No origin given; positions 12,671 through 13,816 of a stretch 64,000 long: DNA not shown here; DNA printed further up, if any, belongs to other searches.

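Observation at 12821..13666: Secreted protein built from two near-identical 94-aa Gly/Asn-rich, two-cysteine modules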

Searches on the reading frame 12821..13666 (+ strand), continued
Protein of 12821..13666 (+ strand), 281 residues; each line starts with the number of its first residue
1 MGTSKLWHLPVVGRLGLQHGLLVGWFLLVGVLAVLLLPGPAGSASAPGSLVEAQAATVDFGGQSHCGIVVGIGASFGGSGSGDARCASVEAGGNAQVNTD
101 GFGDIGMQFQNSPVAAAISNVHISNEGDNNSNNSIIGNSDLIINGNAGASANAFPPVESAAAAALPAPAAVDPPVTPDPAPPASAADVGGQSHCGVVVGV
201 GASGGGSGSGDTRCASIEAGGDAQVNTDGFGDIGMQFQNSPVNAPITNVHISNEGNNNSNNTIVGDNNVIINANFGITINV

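Call 51: find_encoding_contigs(protein=P0076, flank=5000, max_places=2)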
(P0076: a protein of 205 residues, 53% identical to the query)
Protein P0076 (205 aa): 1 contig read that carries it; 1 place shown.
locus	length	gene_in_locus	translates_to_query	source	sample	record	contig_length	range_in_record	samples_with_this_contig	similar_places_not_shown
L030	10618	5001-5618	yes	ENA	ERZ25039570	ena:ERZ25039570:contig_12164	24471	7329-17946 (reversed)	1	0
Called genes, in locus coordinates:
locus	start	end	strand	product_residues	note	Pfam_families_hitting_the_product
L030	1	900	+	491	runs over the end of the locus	PF00171:Aldedh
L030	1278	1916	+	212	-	PF00501:AMP-binding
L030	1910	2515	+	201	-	-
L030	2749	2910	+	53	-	-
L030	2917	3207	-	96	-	-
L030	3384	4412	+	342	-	PF07885:Ion_trans_2, PF02254:TrkA_N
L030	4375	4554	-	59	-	PF00857:Isochorismatase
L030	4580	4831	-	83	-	PF00857:Isochorismatase (weak)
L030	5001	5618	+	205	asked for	-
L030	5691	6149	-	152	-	PF00583:Acetyltransf_1, PF13673:Acetyltransf_10, PF13508:Acetyltransf_7, PF08445:FR47 (weak)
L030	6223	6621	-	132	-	PF01850:PIN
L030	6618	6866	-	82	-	PF04014:MazE_antitoxin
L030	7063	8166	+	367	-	PF07021:MetW (weak)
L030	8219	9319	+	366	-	PF13524:Glyco_trans_1_2 (faint), PF00534:Glycos_transf_1, PF13692:Glyco_trans_1_4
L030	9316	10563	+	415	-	PF20706:GT4-conflict (faint), PF00534:Glycos_transf_1, PF13692:Glyco_trans_1_4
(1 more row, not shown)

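Call 66: search_protein_families(library=pfam, alignment_id=A2, max_evalue=1)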
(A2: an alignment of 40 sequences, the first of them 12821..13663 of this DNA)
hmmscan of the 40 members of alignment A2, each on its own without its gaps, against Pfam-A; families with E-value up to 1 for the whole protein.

A. member 1, window:12821-13663:+ (281 aa): 1 family
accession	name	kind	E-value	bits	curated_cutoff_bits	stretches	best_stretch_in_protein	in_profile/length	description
PF22936.1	Pol_BBD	-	0.047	14.5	27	0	88-121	28-60/81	Pol polyprotein, beta-barrel domain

B. families by the number of members that match (of 40 scanned): 12 families
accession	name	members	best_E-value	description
PF22936.1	Pol_BBD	28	0.003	Pol polyprotein, beta-barrel domain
PF13180.12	PDZ_2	6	0.0063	PDZ domain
PF08934.15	Rb_C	4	0.042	Rb C-terminal domain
PF06737.19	Transglycosylas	3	0.015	Transglycosylase-like domain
PF16372.10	DUF4984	2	0.17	Domain of unknown function (DUF4984)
PF04625.18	DEC-1_N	2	0.77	DEC-1 protein, N-terminal region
PF25459.1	AIM3_BBC1_C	1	0.02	AIM3/BBC1 Cysteine proteinase-fold domain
PF25211.1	DUF7839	1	0.021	Domain of unknown function (DUF7839)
PF15500.11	Ntox1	1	0.053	Putative RNase-like toxin, toxin_1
PF09656.15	PGPGW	1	0.062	Putative transmembrane protein (PGPGW)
PF16917.10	BPL_LplA_LipB_2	1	0.079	Biotin/lipoate A/B protein ligase family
PF22371.1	P7_N_core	1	0.081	Core protein P7, N-terminal core domain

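Call 73: search_dna_similar(query=window:12821-13663:+, collection=plasmids, mode=protein, max_evalue=0.001, max_rows=10)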
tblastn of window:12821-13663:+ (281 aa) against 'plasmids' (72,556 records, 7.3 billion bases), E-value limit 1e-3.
No match.

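Call 74: search_dna_similar(query=window:12821-13663:+, collection=phages, mode=protein, max_evalue=0.001, max_rows=10)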
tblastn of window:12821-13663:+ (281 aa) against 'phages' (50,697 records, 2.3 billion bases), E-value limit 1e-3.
No match.
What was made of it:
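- Tried and rejected: There was no tblastn hit in the plasmid or phage collections (calls 73, 74).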
